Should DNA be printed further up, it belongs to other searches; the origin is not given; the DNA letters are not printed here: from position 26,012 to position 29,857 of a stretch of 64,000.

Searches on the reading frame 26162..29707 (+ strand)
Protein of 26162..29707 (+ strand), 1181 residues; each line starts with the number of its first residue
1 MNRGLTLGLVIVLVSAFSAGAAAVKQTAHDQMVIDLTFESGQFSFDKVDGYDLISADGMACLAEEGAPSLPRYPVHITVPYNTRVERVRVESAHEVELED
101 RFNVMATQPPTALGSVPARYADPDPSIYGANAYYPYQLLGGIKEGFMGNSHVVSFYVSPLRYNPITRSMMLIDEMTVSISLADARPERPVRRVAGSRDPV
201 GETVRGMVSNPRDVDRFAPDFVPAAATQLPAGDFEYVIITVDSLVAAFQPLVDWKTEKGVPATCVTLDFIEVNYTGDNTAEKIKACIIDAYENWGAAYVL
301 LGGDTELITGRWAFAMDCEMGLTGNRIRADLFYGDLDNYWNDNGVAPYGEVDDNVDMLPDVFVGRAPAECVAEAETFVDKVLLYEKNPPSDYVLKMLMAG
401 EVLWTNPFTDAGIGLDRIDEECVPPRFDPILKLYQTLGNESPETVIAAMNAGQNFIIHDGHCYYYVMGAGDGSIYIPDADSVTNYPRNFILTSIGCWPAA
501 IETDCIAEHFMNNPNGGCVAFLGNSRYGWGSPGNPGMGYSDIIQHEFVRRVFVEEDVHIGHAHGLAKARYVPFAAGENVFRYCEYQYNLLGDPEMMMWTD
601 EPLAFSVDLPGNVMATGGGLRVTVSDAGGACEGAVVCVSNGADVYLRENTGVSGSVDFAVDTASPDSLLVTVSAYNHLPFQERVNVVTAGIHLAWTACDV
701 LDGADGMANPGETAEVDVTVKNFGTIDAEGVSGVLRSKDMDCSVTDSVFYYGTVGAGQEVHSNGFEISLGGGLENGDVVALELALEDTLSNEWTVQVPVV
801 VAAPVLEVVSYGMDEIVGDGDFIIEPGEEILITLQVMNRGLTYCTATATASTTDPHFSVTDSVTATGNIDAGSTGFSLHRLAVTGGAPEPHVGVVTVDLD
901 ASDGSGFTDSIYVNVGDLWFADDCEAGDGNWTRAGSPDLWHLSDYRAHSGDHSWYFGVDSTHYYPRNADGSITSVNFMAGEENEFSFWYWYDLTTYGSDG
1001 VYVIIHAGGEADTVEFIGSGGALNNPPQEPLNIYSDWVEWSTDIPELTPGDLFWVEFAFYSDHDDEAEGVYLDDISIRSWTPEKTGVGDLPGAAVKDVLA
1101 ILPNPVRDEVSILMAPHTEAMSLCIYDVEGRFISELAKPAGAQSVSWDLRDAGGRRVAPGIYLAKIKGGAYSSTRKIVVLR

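Call 71: search_protein_families(library=pfam, proteins=[window:26162-29707:+], max_evalue=0.000001)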
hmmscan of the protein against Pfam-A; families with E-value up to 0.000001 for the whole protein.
window:26162-29707:+ (1181 aa): 3 families
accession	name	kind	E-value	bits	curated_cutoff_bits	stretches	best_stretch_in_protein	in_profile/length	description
PF01364.23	Peptidase_C25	-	1.2e-55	189.7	23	1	236-597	1-374/374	Peptidase family C25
PF08126.16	Propeptide_C25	-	3.4e-08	33.3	22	1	29-185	17-176/205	Propeptide_C25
PF18962.6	Por_Secre_tail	-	1.6e-07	31.9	27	1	1102-1179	2-75/75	Secretion system C-terminal sorting domain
